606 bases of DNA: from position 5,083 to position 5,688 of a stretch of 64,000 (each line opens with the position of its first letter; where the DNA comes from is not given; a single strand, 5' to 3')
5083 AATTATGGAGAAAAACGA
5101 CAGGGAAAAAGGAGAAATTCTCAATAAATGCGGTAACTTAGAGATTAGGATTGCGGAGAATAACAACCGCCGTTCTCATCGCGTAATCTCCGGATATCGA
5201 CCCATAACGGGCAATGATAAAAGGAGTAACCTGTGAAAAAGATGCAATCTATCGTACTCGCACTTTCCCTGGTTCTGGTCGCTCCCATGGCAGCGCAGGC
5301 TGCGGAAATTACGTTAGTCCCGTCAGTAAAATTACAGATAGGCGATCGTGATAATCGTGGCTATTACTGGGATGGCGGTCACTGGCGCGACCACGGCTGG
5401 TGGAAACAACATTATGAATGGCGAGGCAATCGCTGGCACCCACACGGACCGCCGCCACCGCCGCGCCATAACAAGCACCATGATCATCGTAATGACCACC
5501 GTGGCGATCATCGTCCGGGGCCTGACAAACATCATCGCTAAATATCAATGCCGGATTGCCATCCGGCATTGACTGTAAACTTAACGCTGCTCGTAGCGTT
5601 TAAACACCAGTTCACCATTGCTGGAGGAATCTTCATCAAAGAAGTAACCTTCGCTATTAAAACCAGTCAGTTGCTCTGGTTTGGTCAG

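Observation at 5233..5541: YaaX: secreted small protein with a His/Pro/Arg-rich low-complexity tail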

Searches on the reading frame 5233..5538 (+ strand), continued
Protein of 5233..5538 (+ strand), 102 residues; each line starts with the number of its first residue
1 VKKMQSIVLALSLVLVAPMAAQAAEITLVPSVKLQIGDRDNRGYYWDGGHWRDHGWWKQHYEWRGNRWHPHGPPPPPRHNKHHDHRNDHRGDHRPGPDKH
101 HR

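Call 45: find_encoding_contigs(protein=P0051, flank=2500, max_places=1)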
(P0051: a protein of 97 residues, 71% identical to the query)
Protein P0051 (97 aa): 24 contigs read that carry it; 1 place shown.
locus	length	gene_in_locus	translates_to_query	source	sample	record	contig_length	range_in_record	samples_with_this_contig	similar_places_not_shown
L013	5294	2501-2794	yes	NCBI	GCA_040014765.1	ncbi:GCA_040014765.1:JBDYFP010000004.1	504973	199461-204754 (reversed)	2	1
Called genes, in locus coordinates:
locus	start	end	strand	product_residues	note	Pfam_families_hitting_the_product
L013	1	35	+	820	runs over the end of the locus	PF00696:AA_kinase, PF01842:ACT (weak), PF13840:ACT_7, PF22468:ACT_9, PF13840:ACT_7, PF22468:ACT_9, PF03447:NAD_binding_3, PF00742:Homoserine_dh, +1 more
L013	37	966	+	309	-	PF00288:GHMP_kinases_N, PF08544:GHMP_kinases_C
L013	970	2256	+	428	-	PF14821:Thr_synth_N, PF00291:PALP, PF24857:THR4_C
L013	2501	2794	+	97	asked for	PF10697:DUF2502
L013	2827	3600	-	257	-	PF03883:H2O2_YaaD, PF21818:DUF6884 (faint)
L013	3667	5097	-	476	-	PF01235:Na_Ala_symp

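Call 46: find_encoding_contigs(protein=P0013, flank=2500, max_places=1)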
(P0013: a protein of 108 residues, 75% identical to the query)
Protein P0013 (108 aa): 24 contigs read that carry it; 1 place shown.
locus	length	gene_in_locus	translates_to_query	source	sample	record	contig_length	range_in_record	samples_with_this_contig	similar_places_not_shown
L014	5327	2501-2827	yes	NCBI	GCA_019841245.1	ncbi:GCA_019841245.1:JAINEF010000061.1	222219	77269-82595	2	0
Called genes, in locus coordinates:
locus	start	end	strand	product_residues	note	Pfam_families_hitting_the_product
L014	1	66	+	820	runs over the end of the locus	PF00696:AA_kinase, PF13840:ACT_7, PF22468:ACT_9, PF01842:ACT (weak), PF13840:ACT_7, PF22468:ACT_9, PF03447:NAD_binding_3, PF00742:Homoserine_dh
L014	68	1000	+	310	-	PF00288:GHMP_kinases_N, PF08544:GHMP_kinases_C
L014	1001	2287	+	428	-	PF14821:Thr_synth_N, PF00291:PALP, PF24857:THR4_C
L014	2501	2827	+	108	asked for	PF10697:DUF2502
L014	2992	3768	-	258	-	PF03883:H2O2_YaaD, PF21818:DUF6884 (weak)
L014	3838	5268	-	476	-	PF01235:Na_Ala_symp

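Call 47: find_encoding_contigs(protein=P0135, flank=2500, max_places=1)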
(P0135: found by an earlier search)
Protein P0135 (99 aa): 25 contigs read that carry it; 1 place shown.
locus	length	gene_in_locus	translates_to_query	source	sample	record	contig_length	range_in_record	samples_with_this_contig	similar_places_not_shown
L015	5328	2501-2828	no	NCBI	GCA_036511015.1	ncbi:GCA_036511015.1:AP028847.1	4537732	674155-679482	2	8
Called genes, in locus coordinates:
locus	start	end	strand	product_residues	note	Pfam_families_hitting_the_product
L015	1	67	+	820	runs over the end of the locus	PF00696:AA_kinase, PF01842:ACT (weak), PF13840:ACT_7, PF22468:ACT_9, PF13840:ACT_7, PF22468:ACT_9, PF03447:NAD_binding_3, PF00742:Homoserine_dh, +1 more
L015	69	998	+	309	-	PF00288:GHMP_kinases_N, PF08544:GHMP_kinases_C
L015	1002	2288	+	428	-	PF14821:Thr_synth_N, PF00291:PALP, PF24857:THR4_C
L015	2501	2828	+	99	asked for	PF10697:DUF2502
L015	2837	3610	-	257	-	PF03883:H2O2_YaaD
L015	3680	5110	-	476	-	PF01235:Na_Ala_symp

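Call 48: find_encoding_contigs(protein=P0031, flank=2500, max_places=1)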
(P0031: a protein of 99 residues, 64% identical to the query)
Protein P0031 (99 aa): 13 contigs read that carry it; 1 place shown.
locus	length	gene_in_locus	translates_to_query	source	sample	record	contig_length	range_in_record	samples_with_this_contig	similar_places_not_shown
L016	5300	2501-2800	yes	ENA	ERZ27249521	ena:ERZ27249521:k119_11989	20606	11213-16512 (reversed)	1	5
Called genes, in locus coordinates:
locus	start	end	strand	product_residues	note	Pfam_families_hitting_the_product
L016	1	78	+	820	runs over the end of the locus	PF00696:AA_kinase, PF01842:ACT (weak), PF13840:ACT_7, PF22468:ACT_9, PF13840:ACT_7, PF22468:ACT_9, PF03447:NAD_binding_3, PF00742:Homoserine_dh, +1 more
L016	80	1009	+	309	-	PF00288:GHMP_kinases_N, PF08544:GHMP_kinases_C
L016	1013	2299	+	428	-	PF14821:Thr_synth_N, PF00291:PALP, PF24857:THR4_C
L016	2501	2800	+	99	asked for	PF10697:DUF2502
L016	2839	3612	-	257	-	PF03883:H2O2_YaaD, PF21818:DUF6884 (faint)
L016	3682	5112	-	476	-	PF01235:Na_Ala_symp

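Call 49: find_encoding_contigs(protein=P0110, flank=2500, max_places=1)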
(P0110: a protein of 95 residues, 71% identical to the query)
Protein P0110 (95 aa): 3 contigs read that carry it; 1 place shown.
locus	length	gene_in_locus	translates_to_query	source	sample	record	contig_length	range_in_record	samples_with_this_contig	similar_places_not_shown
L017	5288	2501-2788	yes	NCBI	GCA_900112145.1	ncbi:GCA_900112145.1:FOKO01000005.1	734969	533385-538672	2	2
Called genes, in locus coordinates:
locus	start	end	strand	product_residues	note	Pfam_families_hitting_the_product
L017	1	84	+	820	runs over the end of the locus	PF00696:AA_kinase, PF13840:ACT_7, PF22468:ACT_9, PF01842:ACT (weak), PF13840:ACT_7, PF22468:ACT_9, PF03447:NAD_binding_3, PF00742:Homoserine_dh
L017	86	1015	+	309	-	PF00288:GHMP_kinases_N, PF08544:GHMP_kinases_C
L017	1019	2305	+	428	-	PF14821:Thr_synth_N, PF00291:PALP, PF24857:THR4_C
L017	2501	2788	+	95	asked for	PF10697:DUF2502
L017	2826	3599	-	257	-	PF03883:H2O2_YaaD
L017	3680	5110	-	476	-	PF01235:Na_Ala_symp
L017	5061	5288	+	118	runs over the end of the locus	-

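Call 50: find_encoding_contigs(protein=P0029, flank=2500, max_places=1)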
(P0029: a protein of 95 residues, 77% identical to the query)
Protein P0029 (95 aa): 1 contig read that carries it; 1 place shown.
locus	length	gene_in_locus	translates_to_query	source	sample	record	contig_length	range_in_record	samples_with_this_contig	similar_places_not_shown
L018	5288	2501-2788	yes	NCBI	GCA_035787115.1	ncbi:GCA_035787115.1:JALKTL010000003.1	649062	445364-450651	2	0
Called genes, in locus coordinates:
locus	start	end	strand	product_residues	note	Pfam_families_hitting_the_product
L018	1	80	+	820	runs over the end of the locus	PF00696:AA_kinase, PF01842:ACT (weak), PF13840:ACT_7, PF22468:ACT_9, PF13840:ACT_7, PF22468:ACT_9, PF03447:NAD_binding_3, PF00742:Homoserine_dh, +1 more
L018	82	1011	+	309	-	PF00288:GHMP_kinases_N, PF08544:GHMP_kinases_C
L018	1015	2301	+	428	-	PF14821:Thr_synth_N, PF00291:PALP, PF24857:THR4_C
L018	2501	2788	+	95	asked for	PF10697:DUF2502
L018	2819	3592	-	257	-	PF03883:H2O2_YaaD, PF21818:DUF6884 (weak)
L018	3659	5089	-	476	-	PF01235:Na_Ala_symp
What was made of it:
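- thrC-yaaX-yaaA-yaaJ synteny holds in six further genera or species (calls 45-50).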

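Call 65: search_protein_families(library=pfam, proteins=[P0117, P0096], max_evalue=1)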
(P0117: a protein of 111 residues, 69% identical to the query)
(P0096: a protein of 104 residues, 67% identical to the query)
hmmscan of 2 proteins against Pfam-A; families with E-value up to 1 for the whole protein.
P0117 (111 aa): 1 family
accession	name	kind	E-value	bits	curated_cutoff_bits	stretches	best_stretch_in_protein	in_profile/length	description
PF10697.14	DUF2502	-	2.5e-22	79.3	27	1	25-106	1-88/90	Protein of unknown function (DUF2502)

P0096 (104 aa): 1 family
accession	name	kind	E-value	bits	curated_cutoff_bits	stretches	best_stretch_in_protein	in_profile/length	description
PF10697.14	DUF2502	-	1.6e-17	63.9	27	1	25-82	1-60/90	Protein of unknown function (DUF2502)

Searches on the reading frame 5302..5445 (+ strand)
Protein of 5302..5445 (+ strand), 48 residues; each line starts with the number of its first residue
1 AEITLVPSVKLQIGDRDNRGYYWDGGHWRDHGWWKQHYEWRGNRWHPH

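Call 65: search_protein_families(library=pfam, proteins=[window:5302-5445:+], max_evalue=1)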
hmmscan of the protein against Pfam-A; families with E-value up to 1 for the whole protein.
seq(48 aa): 1 family
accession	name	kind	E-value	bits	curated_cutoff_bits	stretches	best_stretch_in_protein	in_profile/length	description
PF10697.14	DUF2502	-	2.9e-15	56.7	27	1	2-46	1-57/90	Protein of unknown function (DUF2502)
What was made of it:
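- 5302..5436 (+): Conserved Trp-rich core, aa 24-68, with 6-residue periodicity. It alone carries the Pfam match, E = 2.9e-15 (call 65).
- On DUF2502 / YaaX family (Pfam PF10697): The core alone gives 56.7 bits (call 65).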

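Call 69: search_protein_representatives(alignment_id=A5)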
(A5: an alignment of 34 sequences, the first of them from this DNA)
Query: 34 sequences, 48 profile positions. Proteins with E-value up to 0.001 (for the whole library): 105; up to 1e-10: 41; up to 1e-30: 0. The best 105 are listed.
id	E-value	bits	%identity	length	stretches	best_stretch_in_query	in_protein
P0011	5.9e-27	109.1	-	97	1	1-48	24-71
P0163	7.9e-27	108.7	-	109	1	1-48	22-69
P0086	1.0e-25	105.2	-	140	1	1-48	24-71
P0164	3.7e-24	100.2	-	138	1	2-48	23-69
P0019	4.3e-24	100.0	-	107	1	2-48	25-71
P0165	8.8e-23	95.8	-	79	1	3-46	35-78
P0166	4.2e-22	93.6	-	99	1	2-48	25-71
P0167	2.6e-21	91.1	-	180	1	2-47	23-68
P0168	5.6e-21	90.0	-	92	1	2-48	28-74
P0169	8.7e-21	89.4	-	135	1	1-47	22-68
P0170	1.2e-20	89.0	-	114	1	2-48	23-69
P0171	1.4e-20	88.7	-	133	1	2-48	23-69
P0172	3.9e-20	87.3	-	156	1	2-48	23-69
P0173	1.8e-19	85.2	-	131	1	2-43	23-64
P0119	1.2e-18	82.6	-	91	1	1-38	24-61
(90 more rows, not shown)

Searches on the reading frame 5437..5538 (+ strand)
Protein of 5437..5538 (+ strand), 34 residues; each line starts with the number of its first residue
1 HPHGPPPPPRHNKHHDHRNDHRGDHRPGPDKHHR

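Call 65: search_protein_families(library=pfam, proteins=[window:5437-5538:+], max_evalue=1)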
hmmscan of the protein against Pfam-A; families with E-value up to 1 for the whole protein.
seq(34 aa): 0 families
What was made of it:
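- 5437..5538 (+): Low-complexity His/Asp/Arg/Pro tail, aa 69-102, predicted disordered; the variable region. No Pfam match on its own (call 65).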
